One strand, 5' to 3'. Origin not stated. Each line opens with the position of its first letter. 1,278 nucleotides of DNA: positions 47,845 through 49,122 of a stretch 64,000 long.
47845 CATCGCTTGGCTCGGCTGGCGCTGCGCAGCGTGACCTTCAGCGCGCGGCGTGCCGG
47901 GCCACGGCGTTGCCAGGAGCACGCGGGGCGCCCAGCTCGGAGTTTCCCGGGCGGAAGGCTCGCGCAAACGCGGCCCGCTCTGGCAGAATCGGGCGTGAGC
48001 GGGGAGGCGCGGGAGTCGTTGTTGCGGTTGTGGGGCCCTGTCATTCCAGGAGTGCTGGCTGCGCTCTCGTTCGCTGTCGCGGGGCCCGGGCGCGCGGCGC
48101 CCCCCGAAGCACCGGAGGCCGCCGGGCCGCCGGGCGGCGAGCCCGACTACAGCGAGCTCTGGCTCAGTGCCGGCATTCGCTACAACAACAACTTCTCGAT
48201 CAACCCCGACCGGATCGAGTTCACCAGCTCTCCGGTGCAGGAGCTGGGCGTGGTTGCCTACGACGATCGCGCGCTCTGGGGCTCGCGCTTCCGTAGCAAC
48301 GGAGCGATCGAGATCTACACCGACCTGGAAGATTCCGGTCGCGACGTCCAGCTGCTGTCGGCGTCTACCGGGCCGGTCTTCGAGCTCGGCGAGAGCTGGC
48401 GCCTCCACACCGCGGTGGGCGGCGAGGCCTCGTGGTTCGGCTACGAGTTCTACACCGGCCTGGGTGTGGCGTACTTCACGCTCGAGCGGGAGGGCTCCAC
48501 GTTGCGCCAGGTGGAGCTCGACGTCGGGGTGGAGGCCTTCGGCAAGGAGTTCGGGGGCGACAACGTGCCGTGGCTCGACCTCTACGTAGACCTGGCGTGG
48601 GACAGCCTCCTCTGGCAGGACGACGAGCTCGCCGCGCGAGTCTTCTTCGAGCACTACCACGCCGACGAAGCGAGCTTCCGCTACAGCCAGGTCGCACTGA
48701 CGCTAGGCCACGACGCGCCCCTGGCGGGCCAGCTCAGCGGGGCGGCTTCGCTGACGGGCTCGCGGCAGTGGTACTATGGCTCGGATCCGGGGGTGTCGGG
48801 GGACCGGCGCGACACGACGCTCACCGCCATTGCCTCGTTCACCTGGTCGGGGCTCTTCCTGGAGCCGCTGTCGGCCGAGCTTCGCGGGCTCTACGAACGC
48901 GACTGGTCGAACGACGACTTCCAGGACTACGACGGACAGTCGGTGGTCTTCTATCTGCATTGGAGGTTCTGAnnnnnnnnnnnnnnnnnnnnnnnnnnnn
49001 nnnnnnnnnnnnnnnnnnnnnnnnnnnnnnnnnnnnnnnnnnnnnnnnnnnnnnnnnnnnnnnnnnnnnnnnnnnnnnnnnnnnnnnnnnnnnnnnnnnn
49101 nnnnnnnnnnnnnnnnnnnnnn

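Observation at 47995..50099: Outer-membrane barrel translationally coupled to a secreted 6 x 45-aa repeat propeller: possible dedicated export or surface-display pair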

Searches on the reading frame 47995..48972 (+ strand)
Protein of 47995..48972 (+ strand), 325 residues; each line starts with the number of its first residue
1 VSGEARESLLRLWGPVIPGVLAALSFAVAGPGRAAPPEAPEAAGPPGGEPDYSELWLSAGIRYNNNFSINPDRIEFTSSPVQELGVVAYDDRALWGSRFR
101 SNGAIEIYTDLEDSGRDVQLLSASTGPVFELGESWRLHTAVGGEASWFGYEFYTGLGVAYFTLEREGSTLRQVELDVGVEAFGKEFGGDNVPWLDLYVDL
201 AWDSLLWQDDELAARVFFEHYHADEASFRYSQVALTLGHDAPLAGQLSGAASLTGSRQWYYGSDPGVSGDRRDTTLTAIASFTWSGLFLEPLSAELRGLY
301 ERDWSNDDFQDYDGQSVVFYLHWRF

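Call 3: search_protein_families(library=pfam, proteins=[window:47995-48972:+], max_evalue=1)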
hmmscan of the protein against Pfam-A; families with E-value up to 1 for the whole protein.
window:47995-48972:+ (325 aa): 1 family
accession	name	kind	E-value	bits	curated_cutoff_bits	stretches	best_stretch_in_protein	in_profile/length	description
PF03797.25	Autotransporter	-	0.057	13.6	26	1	216-289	5-83/255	Autotransporter beta-domain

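Call 4: search_protein_families(library=ncbifam, proteins=[window:47995-48972:+], max_evalue=1)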
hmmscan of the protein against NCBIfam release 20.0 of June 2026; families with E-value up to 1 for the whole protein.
window:47995-48972:+ (325 aa): 0 families

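Call 6: find_homologous_proteins(query=window:47995-48972:+, max_evalue=0.001)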
Query window:47995-48972:+ (325 aa): 10 proteins with E <= 0.001 among 8000 candidates.
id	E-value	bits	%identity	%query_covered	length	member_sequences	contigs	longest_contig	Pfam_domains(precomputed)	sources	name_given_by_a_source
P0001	1.2e-217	740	100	100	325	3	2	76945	-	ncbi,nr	ncbi:MAG: hypothetical protein JRH16_18085 [Deltaproteobacteria bacterium]|nr:hypothetical protein [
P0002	1.5e-168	579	82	97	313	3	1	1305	-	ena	-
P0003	9.8e-155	533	76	97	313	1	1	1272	-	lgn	-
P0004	3.0e-153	528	74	100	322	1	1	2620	-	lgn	-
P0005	7.0e-150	517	74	97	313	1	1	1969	-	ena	-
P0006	1.9e-123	430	65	93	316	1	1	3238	-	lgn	-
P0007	7.6e-118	412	61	98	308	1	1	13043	-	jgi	jgi:hypothetical protein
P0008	7.8e-109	382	58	96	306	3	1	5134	-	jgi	jgi:hypothetical protein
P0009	8.2e-61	224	43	95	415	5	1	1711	-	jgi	jgi:hypothetical protein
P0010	2.6e-60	223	55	55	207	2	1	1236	-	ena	-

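Call 8: find_encoding_contigs(protein=P0007, flank=8000, max_places=4)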
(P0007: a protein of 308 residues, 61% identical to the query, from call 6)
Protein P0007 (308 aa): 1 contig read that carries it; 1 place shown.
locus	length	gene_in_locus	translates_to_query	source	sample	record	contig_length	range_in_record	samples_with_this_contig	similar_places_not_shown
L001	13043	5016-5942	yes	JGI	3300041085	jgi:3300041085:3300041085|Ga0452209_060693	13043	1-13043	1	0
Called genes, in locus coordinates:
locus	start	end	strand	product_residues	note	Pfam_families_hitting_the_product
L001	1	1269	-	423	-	?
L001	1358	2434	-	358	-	PF01636:APH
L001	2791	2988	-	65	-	-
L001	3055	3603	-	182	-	PF02566:OsmC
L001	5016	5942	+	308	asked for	-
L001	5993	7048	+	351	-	-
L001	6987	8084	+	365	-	PF01987:AIM24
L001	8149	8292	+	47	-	-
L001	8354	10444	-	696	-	-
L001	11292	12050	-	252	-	-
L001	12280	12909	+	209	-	-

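Call 9: find_encoding_contigs(protein=P0008, flank=6000, max_places=4)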
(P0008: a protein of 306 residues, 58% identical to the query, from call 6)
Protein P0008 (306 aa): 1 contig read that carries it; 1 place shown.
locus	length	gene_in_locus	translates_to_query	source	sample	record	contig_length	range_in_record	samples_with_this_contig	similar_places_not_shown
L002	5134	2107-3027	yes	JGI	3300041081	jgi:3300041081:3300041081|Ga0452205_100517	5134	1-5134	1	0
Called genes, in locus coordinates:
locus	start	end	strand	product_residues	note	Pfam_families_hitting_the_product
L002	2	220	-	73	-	?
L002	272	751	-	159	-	-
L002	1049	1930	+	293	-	PF00106:adh_short, PF08659:KR, PF13561:adh_short_C2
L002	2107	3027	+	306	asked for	-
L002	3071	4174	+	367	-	-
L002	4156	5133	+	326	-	?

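Call 10: find_encoding_contigs(protein=P0006, flank=4000, max_places=4)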
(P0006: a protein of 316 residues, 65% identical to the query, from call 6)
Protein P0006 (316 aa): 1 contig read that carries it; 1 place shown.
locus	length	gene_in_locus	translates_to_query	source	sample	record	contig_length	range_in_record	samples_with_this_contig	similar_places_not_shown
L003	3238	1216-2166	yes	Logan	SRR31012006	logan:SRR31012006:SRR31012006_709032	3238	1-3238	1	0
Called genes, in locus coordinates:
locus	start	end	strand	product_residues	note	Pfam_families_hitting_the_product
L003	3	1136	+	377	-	?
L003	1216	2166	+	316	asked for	-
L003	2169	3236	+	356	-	?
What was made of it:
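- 48962..48974 (+): GGAGG followed by the TGATG stop/start overlap. This is one candidate start for the propeller gene. Not conserved in the homologues (calls 8-10).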

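Call 31: predict_structure(alignment_id=A1)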
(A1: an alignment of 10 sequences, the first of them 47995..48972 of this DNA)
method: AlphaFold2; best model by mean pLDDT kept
length: 325 residues; sequences in the alignment: 10
mean_pLDDT: 60.5   pTM: 0.61
mean pLDDT of the five models: 60.5, 58.6, 55.8, 43.0, 34.3
residues with pLDDT >= 90: 0; 70-90: 111; 50-70: 127; < 50: 87
segments of 3 or more residues with pLDDT < 50: 1-48, 65-77, 185-187, 287-289, 298-315
pLDDT, mean of each block of 10 residues (from residue 1): 41 37 28 31 40 70 52 48 72 75 70 59 73 79 65 66 80 82 56 81 66 78 65 73 69 68 56 60 56 52 41 50 57
secondary structure, 60 per line:
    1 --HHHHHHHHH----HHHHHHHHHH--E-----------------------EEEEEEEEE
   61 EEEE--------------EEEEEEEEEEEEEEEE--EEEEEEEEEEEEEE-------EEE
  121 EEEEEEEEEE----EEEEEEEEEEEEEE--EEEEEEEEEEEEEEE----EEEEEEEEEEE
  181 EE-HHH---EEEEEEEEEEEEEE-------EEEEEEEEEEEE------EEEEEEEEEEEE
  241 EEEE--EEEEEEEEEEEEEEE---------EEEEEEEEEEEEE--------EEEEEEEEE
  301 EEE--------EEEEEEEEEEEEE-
elements in order: H3-11 H16-25 E52-64 E79-94 E97-110 E118-130 E135-148 E151-165 E170-182 E190-203 E211-222 E229-244 E247-261 E271-283 E292-303 E312-324
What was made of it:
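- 47995..48972 (+): Outer-membrane barrel gene (325 aa). Signal-like N-terminus, a Pro-rich linker of about 25 aa, then a 14-strand barrel ending in LHWRF. A TPR-less distant relative of DUF560/Slam. AlphaFold2 model with 14 strands (call 31).
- On Slam / T11SS outer-membrane protein (PF04575 SlipAM): The AlphaFold2 model has 14 strands (call 31). The first strand starts at residue 52, right after the signal segment and Pro-rich linker (call 31).
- On Two-partner secretion TpsB / Omp85: The model has 14 strands (call 31).
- Checked: AlphaFold2 gives 14 beta-strands (call 31; pLDDT 60.5, pTM 0.61, so modest confidence).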

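Call 37: search_protein_representatives(alignment_id=A1)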
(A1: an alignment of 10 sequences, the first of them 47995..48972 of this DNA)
Query: 10 sequences, 315 profile positions. Proteins with E-value up to 0.001 (for the whole library): 114; up to 1e-10: 33; up to 1e-30: 13. The best 114 are listed.
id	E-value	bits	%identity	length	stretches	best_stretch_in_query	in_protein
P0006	4.9e-165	564.9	-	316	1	11-315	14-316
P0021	1.2e-108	379.7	-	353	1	33-315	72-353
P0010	3.5e-96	338.7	-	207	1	74-254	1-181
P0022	2.1e-67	244.1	-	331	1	32-315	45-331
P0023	5.0e-65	236.3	-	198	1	119-315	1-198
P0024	1.7e-58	214.9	-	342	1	49-314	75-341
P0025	1.5e-46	175.6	-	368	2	66-313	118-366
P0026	2.5e-44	168.3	-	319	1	12-314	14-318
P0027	1.3e-41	159.3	-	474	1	21-314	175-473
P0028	2.7e-37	145.2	-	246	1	92-311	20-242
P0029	7.1e-35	137.3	-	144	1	174-315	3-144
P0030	2.2e-32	129.1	-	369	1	32-313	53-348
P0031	3.3e-32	128.5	-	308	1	18-314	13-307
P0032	1.8e-26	109.6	-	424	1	21-315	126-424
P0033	1.8e-23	99.8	-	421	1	36-315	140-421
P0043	1.4e-12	64.1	-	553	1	40-314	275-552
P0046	1.5e-11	60.6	-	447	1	28-313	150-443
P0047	2.5e-11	59.9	-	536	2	65-186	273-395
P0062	6.9e-09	51.9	-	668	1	77-314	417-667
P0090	6.2e-07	45.5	-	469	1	110-315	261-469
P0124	3.6e-04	36.4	-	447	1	98-311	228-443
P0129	7.8e-04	35.3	-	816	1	107-314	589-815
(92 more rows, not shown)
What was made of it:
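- A profile search of 1.84 billion representatives gives 114 hits, mostly TPR-plus-barrel proteins (call 37).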

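Call 38: fold_search(model_id=the predicted structure, library=pdb)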
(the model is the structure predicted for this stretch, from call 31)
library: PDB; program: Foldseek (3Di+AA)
matches with E <= 10: 759; with E <= 0.001: 43
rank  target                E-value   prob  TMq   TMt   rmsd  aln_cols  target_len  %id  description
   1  6ehe                  5.2e-06  1.00  0.49  0.52   6.5       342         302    9  OmpTdeltaL8 (loop L8 deletion mutant of OmpT), an outer membrane protein of Vibrio cholerae (released 2018-04-25)
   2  6ehf                  1.3e-05  1.00  0.39  0.40  11.3       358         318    8  OmpT (in-vitro folded), an outer membrane protein Vibrio cholerae (trimer form) (released 2018-04-25)
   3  6ehd                  1.6e-05  1.00  0.43  0.43   9.6       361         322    8  OmpT (in-vitro folded), an outer membrane protein of Vibrio cholerae (released 2018-04-25)
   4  5mdo_A                5.0e-05  1.00  0.42  0.41   9.9       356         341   10  Crystal structure of in vitro folded Chitoporin VhChip from Vibrio harveyi (crystal form I) (released 2017-12-20)
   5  2fgq                  5.2e-05  1.00  0.45  0.44   9.9       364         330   11  High resolution X-ray structure of Omp32 in complex with malate (released 2006-01-31)
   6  5mdq_A                6.3e-05  1.00  0.42  0.40  10.0       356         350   10  Crystal structure of outer membrane expressed Chitoporin VhChip from Vibrio harveyi (released 2017-12-20)
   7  6eus_A                6.6e-05  1.00  0.48  0.46   7.8       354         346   11  Crystal structure of the outer membrane channel DcaP of Acinetobacter baumannii (released 2018-11-14)
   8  1e54_A                8.0e-05  1.00  0.46  0.46  10.0       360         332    9  Anion-selective porin from Comamonas acidovorans (released 2001-07-12)
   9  4kr4_A                1.3e-04  1.00  0.43  0.42   9.6       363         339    9  Salmonella typhi OmpF complex with Ampicillin (released 2014-05-28)
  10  2x9k                  1.4e-04  1.00  0.60  0.69   4.8       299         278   11  Structure of a E.coli porin (released 2011-01-26)
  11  2wvp                  1.5e-04  1.00  0.55  0.66   4.8       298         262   11  Synthetically modified OmpG (released 2010-07-14)
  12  6tzk                  1.8e-04  1.00  0.35  0.28  12.1       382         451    9  Bacterial cellulose synthase outermembrane channel BcsC with terminal TPR repeat (released 2019-10-23)
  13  4v3h_B                1.9e-04  1.00  0.50  0.53   6.7       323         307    9  Crystal structure of CymA from Klebsiella oxytoca (released 2015-06-03)
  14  4aui_A                1.9e-04  1.00  0.46  0.48   9.4       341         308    9  STRUCTURE AND FUNCTION OF THE PORB PORIN FROM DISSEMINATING N. GONORRHOEAE (released 2012-10-10)
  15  3upg                  2.0e-04  1.00  0.42  0.44   8.4       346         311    8  Loop deletion mutant of Salmonella typhi osmoporin (OmpC):an Outer Membrane Protein. (released 2012-11-28)
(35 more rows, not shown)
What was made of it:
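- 47995..48972 (+): Best fold match by TM-score is the 14-strand OmpG (call 38).
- On Slam / T11SS outer-membrane protein (PF04575 SlipAM): The best TM-score is to the 14-strand OmpG, 0.60/0.69 (call 38).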

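Call 40: search_protein_families(library=pfam, alignment_id=A4, max_evalue=0.01)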
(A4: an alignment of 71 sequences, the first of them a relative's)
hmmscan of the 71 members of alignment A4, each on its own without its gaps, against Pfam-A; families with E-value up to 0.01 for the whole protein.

A. member 1, P0021 (353 aa): 0 families

B. families by the number of members that match (of 71 scanned): 41 families (the first 25 are shown)
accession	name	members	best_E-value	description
PF13428.12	TPR_14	47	1.6e-14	Tetratricopeptide repeat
PF14559.12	TPR_19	43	2.6e-14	Tetratricopeptide repeat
PF13432.12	TPR_16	18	7.6e-11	Tetratricopeptide repeat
PF07719.23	TPR_2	17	6e-14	Tetratricopeptide repeat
PF13431.12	TPR_17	16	3.3e-09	Tetratricopeptide repeat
PF13414.12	TPR_11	13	1.6e-15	TPR repeat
PF13371.12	TPR_9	12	0.00011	Tetratricopeptide repeat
PF13505.12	OMP_b-brl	11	8.1e-08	Outer membrane protein beta-barrel domain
PF24575.1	TPR_Slam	7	4.6e-06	Surface lipoprotein assembly modifier, N-terminal TPR repeats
PF04575.19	SlipAM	6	6.9e-19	Surface lipoprotein assembly modifier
PF13174.12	TPR_6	6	2.5e-09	Tetratricopeptide repeat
PF00515.34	TPR_1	5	1e-12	Tetratricopeptide repeat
PF06552.18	TOM20_plant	5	9.2e-11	Plant specific mitochondrial import receptor subunit TOM20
PF10082.15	BBP2_2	5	0.00017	Putative beta-barrel porin 2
PF13176.12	TPR_7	4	2.1e-07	Tetratricopeptide repeat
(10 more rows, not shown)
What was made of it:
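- On Slam / T11SS outer-membrane protein (PF04575 SlipAM): More distant relatives do carry TPR: 47 of 71 (call 40).
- Of 71 scanned, 47 have TPR_14, 6 reach PF04575 (best E 6.9e-19) and 7 reach TPR_Slam (call 40).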
